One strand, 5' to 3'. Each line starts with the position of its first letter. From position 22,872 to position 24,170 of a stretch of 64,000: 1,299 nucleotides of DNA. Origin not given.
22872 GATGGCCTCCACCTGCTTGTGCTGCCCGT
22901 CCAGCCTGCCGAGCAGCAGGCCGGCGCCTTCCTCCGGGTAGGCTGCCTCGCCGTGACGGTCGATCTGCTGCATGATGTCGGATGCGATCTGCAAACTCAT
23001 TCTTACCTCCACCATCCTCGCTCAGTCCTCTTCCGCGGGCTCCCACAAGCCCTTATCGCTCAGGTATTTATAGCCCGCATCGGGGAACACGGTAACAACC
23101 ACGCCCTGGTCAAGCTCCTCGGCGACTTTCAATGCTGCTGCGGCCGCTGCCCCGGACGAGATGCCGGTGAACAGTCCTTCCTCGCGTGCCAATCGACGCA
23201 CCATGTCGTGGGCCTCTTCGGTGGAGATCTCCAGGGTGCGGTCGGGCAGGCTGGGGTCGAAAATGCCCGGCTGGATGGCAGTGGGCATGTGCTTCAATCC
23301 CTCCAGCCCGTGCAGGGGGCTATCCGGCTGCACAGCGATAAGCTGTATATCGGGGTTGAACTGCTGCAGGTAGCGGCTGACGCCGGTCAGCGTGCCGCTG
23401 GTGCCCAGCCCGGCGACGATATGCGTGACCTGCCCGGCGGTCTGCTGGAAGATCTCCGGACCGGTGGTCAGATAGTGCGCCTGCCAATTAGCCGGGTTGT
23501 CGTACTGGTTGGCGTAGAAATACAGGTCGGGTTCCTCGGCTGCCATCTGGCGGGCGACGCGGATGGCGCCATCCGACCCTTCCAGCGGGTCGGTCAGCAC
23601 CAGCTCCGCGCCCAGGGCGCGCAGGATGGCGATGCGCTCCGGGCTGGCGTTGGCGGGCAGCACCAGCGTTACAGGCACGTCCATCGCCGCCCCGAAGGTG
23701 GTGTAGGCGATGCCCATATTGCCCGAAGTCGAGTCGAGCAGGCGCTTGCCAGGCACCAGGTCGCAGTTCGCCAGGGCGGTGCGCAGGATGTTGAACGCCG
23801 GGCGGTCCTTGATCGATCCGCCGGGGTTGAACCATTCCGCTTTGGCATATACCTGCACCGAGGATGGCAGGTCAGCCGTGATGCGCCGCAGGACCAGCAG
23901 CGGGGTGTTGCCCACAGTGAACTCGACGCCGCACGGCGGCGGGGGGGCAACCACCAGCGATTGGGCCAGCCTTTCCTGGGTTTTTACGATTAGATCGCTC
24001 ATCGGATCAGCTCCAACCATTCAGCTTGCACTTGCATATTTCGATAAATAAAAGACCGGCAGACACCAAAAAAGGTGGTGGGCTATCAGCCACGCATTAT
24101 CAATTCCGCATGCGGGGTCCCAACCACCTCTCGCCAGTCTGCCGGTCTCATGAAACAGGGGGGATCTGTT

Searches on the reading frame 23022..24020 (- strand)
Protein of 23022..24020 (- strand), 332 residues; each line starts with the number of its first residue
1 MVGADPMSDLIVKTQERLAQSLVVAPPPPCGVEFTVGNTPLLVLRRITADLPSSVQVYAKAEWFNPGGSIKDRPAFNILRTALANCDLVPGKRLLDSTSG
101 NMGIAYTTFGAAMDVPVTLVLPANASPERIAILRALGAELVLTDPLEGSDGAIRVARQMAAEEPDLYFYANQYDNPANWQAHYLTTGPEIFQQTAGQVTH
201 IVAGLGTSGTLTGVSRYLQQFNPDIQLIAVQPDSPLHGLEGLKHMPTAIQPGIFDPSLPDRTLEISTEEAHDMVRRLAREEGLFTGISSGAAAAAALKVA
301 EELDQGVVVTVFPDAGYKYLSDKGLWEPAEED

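Call 6: search_protein_families(library=pfam, proteins=[window:23022-24020:-])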
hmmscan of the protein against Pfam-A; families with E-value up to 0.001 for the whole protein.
window:23022-24020:- (332 aa): 1 family
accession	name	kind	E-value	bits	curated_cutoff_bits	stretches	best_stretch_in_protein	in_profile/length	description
PF00291.31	PALP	-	1.3e-70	238.6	35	1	33-314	2-295/295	Pyridoxal-phosphate dependent enzyme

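Call 8: find_related_loci(query=window:23022-24002:-, collection=genome_contigs, flank=3000)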
Query window:23022-24002:- (326 aa) in genome_contigs; peptide patterns used: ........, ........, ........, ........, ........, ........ (x = any residue, [..] = any of these).
600 stretches matched a pattern (row limit reached: there are more); 577 encode a relative of the query (tblastn E <= 1e-3); the best 80 are kept; 80 distinct loci.
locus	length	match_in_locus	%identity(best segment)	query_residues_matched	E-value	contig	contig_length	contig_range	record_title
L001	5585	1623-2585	87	1-321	0e+0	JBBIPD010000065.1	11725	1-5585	MAG: Chloroflexota bacterium isolate TCF170221_bin_295 NODE_5686_length_11725_cov_3.719366, whole genome shotgun sequenc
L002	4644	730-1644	77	16-320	6e-157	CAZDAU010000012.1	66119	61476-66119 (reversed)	MAG TPA_asm: uncultured Anaerolinea sp. isolate binchicken_co274_325 genome assembly, contig: NODE_1094_length_66119_cov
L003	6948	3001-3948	74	6-321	3e-155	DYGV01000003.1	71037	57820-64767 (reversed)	MAG TPA_asm: Anaerolinea thermophila isolate BE2012_54_8 Afr_mines_BE2012_217_length_71037_cov_3_399045, whole genome sh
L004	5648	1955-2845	76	25-321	2e-155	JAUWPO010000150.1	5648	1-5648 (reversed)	MAG: Chloroflexota bacterium isolate CSMAG_2478 CSMAG_2478_k141_1346547_length_5648_cov_58.4525, whole genome shotgun se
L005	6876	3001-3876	79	30-321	1e-152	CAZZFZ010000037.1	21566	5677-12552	MAG TPA_asm: uncultured Anaerolineales bacterium isolate binchicken_co172_187 genome assembly, contig: NODE_1879_length_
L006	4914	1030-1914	76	30-324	6e-152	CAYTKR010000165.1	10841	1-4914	MAG TPA_asm: uncultured Anaerolineales bacterium isolate SRP167671_co2_274 genome assembly, contig: NODE_7795_length_108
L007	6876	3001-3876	77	30-321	2e-150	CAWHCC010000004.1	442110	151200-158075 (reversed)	MAG: uncultured Chloroflexia bacterium isolate MFD03804.bin.1.193 genome assembly, contig: contig_58634, whole genome sh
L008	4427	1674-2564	74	24-320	7e-153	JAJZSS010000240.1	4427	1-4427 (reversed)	MAG: Chloroflexota bacterium isolate SKS3.bin4 NODE_33714_length_4427_cov_0.881628, whole genome shotgun sequence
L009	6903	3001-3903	74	24-323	2e-149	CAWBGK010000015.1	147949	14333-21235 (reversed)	MAG: uncultured Chloroflexia bacterium isolate MFD04716.bin.2.192 genome assembly, contig: contig_62949, whole genome sh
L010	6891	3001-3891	72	25-321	3e-148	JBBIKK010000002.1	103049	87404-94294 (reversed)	MAG: Chloroflexota bacterium isolate BR2F70218_bin_184 NODE_112_length_103049_cov_2.81661, whole genome shotgun sequence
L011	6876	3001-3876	75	30-321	3e-147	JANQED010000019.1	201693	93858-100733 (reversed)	MAG: Anaerolineales bacterium isolate PL23a_bin.114 k99_5555611, whole genome shotgun sequence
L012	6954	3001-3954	69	1-321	5e-147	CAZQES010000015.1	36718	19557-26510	MAG TPA_asm: uncultured Anaerolinea sp. isolate SRP287051_co2_9 genome assembly, contig: NODE_2447_length_36718_cov_7.27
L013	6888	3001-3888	78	26-321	6e-147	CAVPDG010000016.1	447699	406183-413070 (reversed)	MAG: uncultured Chloroflexia bacterium isolate MFD00032.bin.2.110 genome assembly, contig: contig_38540, whole genome sh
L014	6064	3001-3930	72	9-321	3e-146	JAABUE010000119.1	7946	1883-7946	MAG: Anaerolineales bacterium isolate S25.Bin185 Scaffold_118, whole genome shotgun sequence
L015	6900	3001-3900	74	24-321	1e-145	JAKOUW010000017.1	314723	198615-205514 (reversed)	MAG: Chloroflexota bacterium isolate JPNG_maxbin.019 k201_133164, whole genome shotgun sequence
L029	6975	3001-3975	67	1-326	4e-139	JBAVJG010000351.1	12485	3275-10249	MAG: Anaerolineales bacterium isolate MFD01311_ilm_asm_bin16 k127_114456, whole genome shotgun sequence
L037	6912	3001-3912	72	18-321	2e-137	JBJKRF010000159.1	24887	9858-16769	MAG: Anaerolineales bacterium isolate Bin_52 S1Ck127_3105183_flag_0_multi_14.0000_len_24887, whole genome shotgun sequen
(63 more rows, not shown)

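Call 37: search_protein_families(library=ncbifam, proteins=[window:23022-24002:-], max_evalue=0.01)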
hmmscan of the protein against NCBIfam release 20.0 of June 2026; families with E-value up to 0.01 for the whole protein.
window:23022-24002:- (326 aa): 34 families (the best 25 are shown)
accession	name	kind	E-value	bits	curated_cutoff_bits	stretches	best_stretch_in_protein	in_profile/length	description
TIGR01138.1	cysM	equivalog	1.4e-103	346.4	394.2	1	27-315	3-286/290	cysteine synthase B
TIGR01136.1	cysKM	subfamily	3.5e-96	322.1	344.15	1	28-316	3-296/299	cysteine synthase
NF008735.0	PRK11761.1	equivalog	4.7e-86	288.7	413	1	27-316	7-291/296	cysteine synthase CysM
TIGR01139.1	cysK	equivalog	1.5e-80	270.6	350.95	1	28-316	3-295/298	cysteine synthase A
NF007989.0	PRK10717.1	equivalog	1.1e-72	244.9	387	1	28-315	10-314/334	cysteine synthase A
TIGR01137.1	cysta_beta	equivalog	1.2e-64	218.6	510.25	1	29-315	8-307/457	cystathionine beta-synthase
TIGR03945.1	PLP_SbnA_fam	equivalog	2.3e-58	197.7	349.95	1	29-315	4-296/304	2,3-diaminopropionate biosynthesis protein SbnA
NF053679.1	CysteaSynCapA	equivalog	5.5e-53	179.9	600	2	30-225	14-209/329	cysteate synthase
NF005292.0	PRK06815.1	equivalog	2.7e-18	66.1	371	1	30-227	19-205/320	threonine/serine dehydratase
NF006094.0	PRK08246.1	subfamily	6.8e-16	58.5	331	1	30-227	21-201/310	serine/threonine dehydratase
NF004170.0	PRK05638.1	equivalog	3.3e-15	55.6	421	1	29-205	63-225/442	threonine synthase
TIGR01127.1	ilvA_1Cterm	equivalog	1.9e-13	50.1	378.75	1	49-227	15-184/380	threonine ammonia-lyase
NF052478.1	CystDsulMYC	equivalog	5.6e-13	48.9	600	1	47-228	35-217/354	L-cysteine desulfhydrase Cds1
NF005454.0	PRK07048.1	equivalog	7.4e-13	48.3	452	1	32-267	25-256/324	threo-3-hydroxy-L-aspartate ammonia-lyase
NF009130.0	PRK12483.1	subfamily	8e-13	47.8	801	1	32-227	37-222/521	threonine ammonia-lyase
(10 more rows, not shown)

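Call 48: search_protein_families(library=ncbifam, proteins=[L037:766-1767:+, L037:1697-2626:+, L014:785-1720:+, L014:1953-2708:+, L029:829-1770:+, L029:1830-2585:+], max_evalue=0.00001)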
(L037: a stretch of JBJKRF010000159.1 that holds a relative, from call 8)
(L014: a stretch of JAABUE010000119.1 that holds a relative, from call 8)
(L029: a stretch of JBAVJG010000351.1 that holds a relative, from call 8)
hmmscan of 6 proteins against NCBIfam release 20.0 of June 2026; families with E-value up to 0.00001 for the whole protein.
L037:766-1767:+ (333 aa): 37 families (the best 25 are shown)
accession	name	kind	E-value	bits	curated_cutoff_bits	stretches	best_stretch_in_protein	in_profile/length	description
TIGR01139.1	cysK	equivalog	7.4e-149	494.9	350.95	1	30-328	2-298/298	cysteine synthase A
TIGR01136.1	cysKM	subfamily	3.2e-142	473.2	344.15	1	30-328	2-299/299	cysteine synthase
NF007989.0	PRK10717.1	equivalog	3.6e-107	358.3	387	1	23-329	2-319/334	cysteine synthase A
TIGR01137.1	cysta_beta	equivalog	5.5e-101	338.5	510.25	1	26-325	2-308/457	cystathionine beta-synthase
TIGR01138.1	cysM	equivalog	2.1e-91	306.5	394.2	1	29-328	2-290/290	cysteine synthase B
NF008735.0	PRK11761.1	equivalog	9.3e-91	304.1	413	1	28-329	5-295/296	cysteine synthase CysM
NF053679.1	CysteaSynCapA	equivalog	5.6e-72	242.3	600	1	23-325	4-317/329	cysteate synthase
TIGR03945.1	PLP_SbnA_fam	equivalog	8.8e-70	235.2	349.95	1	30-325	2-297/304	2,3-diaminopropionate biosynthesis protein SbnA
NF006390.0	PRK08639.1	equivalog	5.1e-19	68.5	421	1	22-315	12-310/418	threonine ammonia-lyase IlvA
NF052478.1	CystDsulMYC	equivalog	6.2e-19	68.5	600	1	49-325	36-323/354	L-cysteine desulfhydrase Cds1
NF006094.0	PRK08246.1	subfamily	7.3e-18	65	331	1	19-315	7-299/310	serine/threonine dehydratase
NF005292.0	PRK06815.1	equivalog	2.9e-17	62.7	371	1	18-315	4-303/320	threonine/serine dehydratase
NF006674.0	PRK09224.1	subfamily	3.6e-17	62.3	577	1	26-241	16-223/508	threonine ammonia-lyase IlvA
TIGR02079.1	THD1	equivalog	9.9e-17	60.8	440.55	1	24-234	5-211/410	threonine ammonia-lyase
NF045641.2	BHydaspDhtseBhcB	equivalog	1.2e-16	60.8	550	1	25-233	10-209/312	beta-hydroxyaspartate dehydratase BhcB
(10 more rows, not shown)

L037:1697-2626:+ (309 aa): 19 families
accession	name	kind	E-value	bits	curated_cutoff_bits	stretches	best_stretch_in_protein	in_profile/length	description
TIGR01172.1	cysE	equivalog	1.9e-74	249.1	210.65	1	80-241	1-162/162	serine O-acetyltransferase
NF041874.1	EPS_EpsC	equivalog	2.2e-73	245.5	150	1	80-246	1-167/168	serine O-acetyltransferase EpsC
NF008349.0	PRK11132.1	equivalog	1.1e-47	162.4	397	1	76-252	77-253/273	serine O-acetyltransferase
NF007564.0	PRK10191.1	equivalog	6.6e-20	71.2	196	1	115-238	35-154/162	colanic acid biosynthesis acetyltransferase WcaB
TIGR04016.1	WcaB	equivalog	3.9e-19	68.7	194.65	1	115-238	19-138/146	colanic acid biosynthesis acetyltransferase WcaB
TIGR03570.1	NeuD_NnaD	subfamily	3.2e-16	59.6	160.8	1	137-240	102-201/202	NeuD/PglB/VioB family sugar acetyltransferase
TIGR03532.1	DapD_Ac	equivalog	4.2e-15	56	231.75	1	140-247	110-215/231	2,3,4,5-tetrahydropyridine-2,6-dicarboxylate N-acetyltransferase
NF002060.0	PRK00892.1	subfamily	7.3e-11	41.8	207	1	194-241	265-313/345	UDP-3-O-(3-hydroxymyristoyl)glucosamine N-acyltransferase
NF007240.0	PRK09677.1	equivalog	2.2e-10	40.3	243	1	194-246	132-184/192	putative lipopolysaccharide biosynthesis O-acetyl transferase WbbJ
NF058585.1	HptprglPActTf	PfamEq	1.2e-09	38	300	1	194-251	108-165/172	heptaprenylglyceryl phosphate O-acetyltransferase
TIGR01853.1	lipid_A_lpxD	equivalog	2.6e-09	36.5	242.5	1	194-244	256-306/325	UDP-3-O-(3-hydroxymyristoyl)glucosamine N-acyltransferase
TIGR03308.1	phn_thr-fam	hypoth_equivalog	8.8e-09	35.5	201.65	1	190-250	106-166/204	phosphonate metabolim protein, transferase hexapeptide repeat family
NF007076.0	PRK09527.1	equivalog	7e-08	32.1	347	1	194-245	133-184/203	galactoside O-acetyltransferase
NF007499.0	PRK10092.1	equivalog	5.1e-07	29.7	314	1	192-245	129-182/183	maltose O-acetyltransferase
TIGR04008.1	WcaF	equivalog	9.6e-07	28.9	326.3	0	195-244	127-176/180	colanic acid biosynthesis acetyltransferase WcaF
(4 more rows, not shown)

L014:785-1720:+ (311 aa): 37 families (the best 25 are shown)
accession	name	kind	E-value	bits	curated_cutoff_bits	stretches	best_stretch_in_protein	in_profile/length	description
TIGR01139.1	cysK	equivalog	1.1e-146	487.8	350.95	1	8-306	2-298/298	cysteine synthase A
TIGR01136.1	cysKM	subfamily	3.6e-140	466.5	344.15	1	8-306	2-299/299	cysteine synthase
NF007989.0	PRK10717.1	equivalog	4.1e-109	364.7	387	1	1-306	2-318/334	cysteine synthase A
TIGR01137.1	cysta_beta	equivalog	9.6e-102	341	510.25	1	4-303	2-308/457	cystathionine beta-synthase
NF008735.0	PRK11761.1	equivalog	1.2e-91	307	413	1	5-307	4-295/296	cysteine synthase CysM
TIGR01138.1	cysM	equivalog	8.1e-90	301.3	394.2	1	7-306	2-290/290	cysteine synthase B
TIGR03945.1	PLP_SbnA_fam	equivalog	3.5e-72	243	349.95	1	8-303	2-297/304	2,3-diaminopropionate biosynthesis protein SbnA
NF053679.1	CysteaSynCapA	equivalog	8.7e-72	241.7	600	1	2-302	5-316/329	cysteate synthase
NF006094.0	PRK08246.1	subfamily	4.6e-20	72.2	331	1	4-291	14-297/310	serine/threonine dehydratase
NF052478.1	CystDsulMYC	equivalog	1.8e-18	67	600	1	28-302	37-322/354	L-cysteine desulfhydrase Cds1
NF006674.0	PRK09224.1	subfamily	1.7e-17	63.3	577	1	4-212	16-216/508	threonine ammonia-lyase IlvA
NF006390.0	PRK08639.1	equivalog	2.5e-17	62.9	421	1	4-212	16-219/418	threonine ammonia-lyase IlvA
NF005292.0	PRK06815.1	equivalog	7.7e-17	61.3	371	1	8-293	16-303/320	threonine/serine dehydratase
NF004996.0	PRK06381.1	equivalog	1e-16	60.9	266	1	9-189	11-185/319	threonine synthase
TIGR01124.1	ilvA_2Cterm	equivalog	3.1e-16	59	411.3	1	4-212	8-208/499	threonine ammonia-lyase, biosynthetic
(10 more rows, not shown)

L014:1953-2708:+ (251 aa): 19 families
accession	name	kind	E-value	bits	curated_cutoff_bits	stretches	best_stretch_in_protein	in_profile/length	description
TIGR01172.1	cysE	equivalog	1.4e-74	249.6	210.65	1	25-186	1-162/162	serine O-acetyltransferase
NF041874.1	EPS_EpsC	equivalog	1e-73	246.5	150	1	25-191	1-167/168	serine O-acetyltransferase EpsC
NF008349.0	PRK11132.1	equivalog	3.7e-50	170.5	397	1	15-193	71-249/273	serine O-acetyltransferase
NF007564.0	PRK10191.1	equivalog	5.2e-19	68.3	196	1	79-183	51-154/162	colanic acid biosynthesis acetyltransferase WcaB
TIGR04016.1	WcaB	equivalog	6.1e-19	68.1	194.65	1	79-183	35-138/146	colanic acid biosynthesis acetyltransferase WcaB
TIGR03570.1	NeuD_NnaD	subfamily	1e-15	57.9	160.8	1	85-185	105-201/202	NeuD/PglB/VioB family sugar acetyltransferase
TIGR03532.1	DapD_Ac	equivalog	1.2e-15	57.8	231.75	1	84-190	109-213/231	2,3,4,5-tetrahydropyridine-2,6-dicarboxylate N-acetyltransferase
TIGR03308.1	phn_thr-fam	hypoth_equivalog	1.7e-10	41.1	201.65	1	135-196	106-168/204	phosphonate metabolim protein, transferase hexapeptide repeat family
NF007240.0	PRK09677.1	equivalog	2.2e-10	40.4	243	1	139-191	132-184/192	putative lipopolysaccharide biosynthesis O-acetyl transferase WbbJ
NF002060.0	PRK00892.1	subfamily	1e-09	38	207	0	139-186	265-313/345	UDP-3-O-(3-hydroxymyristoyl)glucosamine N-acyltransferase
TIGR01853.1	lipid_A_lpxD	equivalog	9.9e-09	34.6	242.5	0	139-189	256-306/325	UDP-3-O-(3-hydroxymyristoyl)glucosamine N-acyltransferase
NF058585.1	HptprglPActTf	PfamEq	1.2e-07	31.4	300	1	139-195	108-164/172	heptaprenylglyceryl phosphate O-acetyltransferase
NF010936.0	PRK14356.1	equivalog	1.2e-06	27.7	666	1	112-184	374-445/456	bifunctional UDP-N-acetylglucosamine diphosphorylase/glucosamine-1-phosphate N-acetyltransferase GlmU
NF007076.0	PRK09527.1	equivalog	1.6e-06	27.6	347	1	139-190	133-184/203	galactoside O-acetyltransferase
NF008808.1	PRK11830.1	equivalog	3.3e-06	26.8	204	1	91-175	101-183/243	2,3,4,5-tetrahydropyridine-2,6-dicarboxylate N-succinyltransferase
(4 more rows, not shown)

L029:829-1770:+ (313 aa): 37 families (the best 25 are shown)
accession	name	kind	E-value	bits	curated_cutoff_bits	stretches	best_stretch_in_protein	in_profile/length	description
TIGR01139.1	cysK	equivalog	1.8e-147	490.3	350.95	1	10-308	2-298/298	cysteine synthase A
TIGR01136.1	cysKM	subfamily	9.7e-141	468.4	344.15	1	10-308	2-299/299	cysteine synthase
NF007989.0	PRK10717.1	equivalog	9.4e-108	360.2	387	1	3-308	2-318/334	cysteine synthase A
TIGR01137.1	cysta_beta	equivalog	1.8e-101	340.1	510.25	1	6-305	2-308/457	cystathionine beta-synthase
TIGR01138.1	cysM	equivalog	2e-92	309.8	394.2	1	9-308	2-290/290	cysteine synthase B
NF008735.0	PRK11761.1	equivalog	9.7e-92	307.4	413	1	8-309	5-295/296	cysteine synthase CysM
NF053679.1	CysteaSynCapA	equivalog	1.2e-71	241.1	600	1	3-304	4-316/329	cysteate synthase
TIGR03945.1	PLP_SbnA_fam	equivalog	5.3e-70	235.9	349.95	1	10-305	2-297/304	2,3-diaminopropionate biosynthesis protein SbnA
NF052478.1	CystDsulMYC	equivalog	1.8e-21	76.9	600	1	26-304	33-322/354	L-cysteine desulfhydrase Cds1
NF006094.0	PRK08246.1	subfamily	4.5e-20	72.3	331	1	6-216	14-209/310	serine/threonine dehydratase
NF006390.0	PRK08639.1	equivalog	5.1e-18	65.3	421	1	7-214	17-219/418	threonine ammonia-lyase IlvA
NF005292.0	PRK06815.1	equivalog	8.9e-18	64.4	371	1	11-296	17-304/320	threonine/serine dehydratase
NF006674.0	PRK09224.1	subfamily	2.3e-17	62.9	577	1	5-215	15-217/508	threonine ammonia-lyase IlvA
TIGR02079.1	THD1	equivalog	3.2e-17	62.4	440.55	1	7-215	8-212/410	threonine ammonia-lyase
NF004996.0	PRK06381.1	equivalog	1.1e-16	60.7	266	1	7-189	7-183/319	threonine synthase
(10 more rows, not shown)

L029:1830-2585:+ (251 aa): 17 families
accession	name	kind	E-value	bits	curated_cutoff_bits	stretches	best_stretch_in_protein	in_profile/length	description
NF041874.1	EPS_EpsC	equivalog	1.2e-74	249.6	150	1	25-191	1-167/168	serine O-acetyltransferase EpsC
TIGR01172.1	cysE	equivalog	3.6e-74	248.2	210.65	1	25-186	1-162/162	serine O-acetyltransferase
NF008349.0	PRK11132.1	equivalog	2.4e-49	167.9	397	1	21-193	77-249/273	serine O-acetyltransferase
NF007564.0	PRK10191.1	equivalog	5.1e-19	68.3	196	1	60-184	35-155/162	colanic acid biosynthesis acetyltransferase WcaB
TIGR04016.1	WcaB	equivalog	9.9e-19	67.4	194.65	1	60-184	19-139/146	colanic acid biosynthesis acetyltransferase WcaB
TIGR03570.1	NeuD_NnaD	subfamily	1.1e-15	57.8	160.8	1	83-185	109-201/202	NeuD/PglB/VioB family sugar acetyltransferase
TIGR03532.1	DapD_Ac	equivalog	5.3e-15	55.7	231.75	1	80-190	105-213/231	2,3,4,5-tetrahydropyridine-2,6-dicarboxylate N-acetyltransferase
NF058585.1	HptprglPActTf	PfamEq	9.4e-10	38.3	300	1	139-195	108-164/172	heptaprenylglyceryl phosphate O-acetyltransferase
NF002060.0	PRK00892.1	subfamily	1e-09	38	207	0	139-187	265-314/345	UDP-3-O-(3-hydroxymyristoyl)glucosamine N-acyltransferase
NF007240.0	PRK09677.1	equivalog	1.6e-09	37.5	243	1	139-190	132-183/192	putative lipopolysaccharide biosynthesis O-acetyl transferase WbbJ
TIGR03308.1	phn_thr-fam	hypoth_equivalog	2.9e-09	37.1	201.65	1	135-194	106-165/204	phosphonate metabolim protein, transferase hexapeptide repeat family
TIGR01853.1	lipid_A_lpxD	equivalog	2.7e-08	33.1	242.5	0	139-190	256-307/325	UDP-3-O-(3-hydroxymyristoyl)glucosamine N-acyltransferase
NF010935.0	PRK14355.1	equivalog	2.9e-07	29.5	718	1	111-188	372-448/459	bifunctional UDP-N-acetylglucosamine diphosphorylase/glucosamine-1-phosphate N-acetyltransferase GlmU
NF007076.0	PRK09527.1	equivalog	1.4e-06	27.8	347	1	139-190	133-184/203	galactoside O-acetyltransferase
NF010936.0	PRK14356.1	equivalog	3.3e-06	26.3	666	1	108-187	371-448/456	bifunctional UDP-N-acetylglucosamine diphosphorylase/glucosamine-1-phosphate N-acetyltransferase GlmU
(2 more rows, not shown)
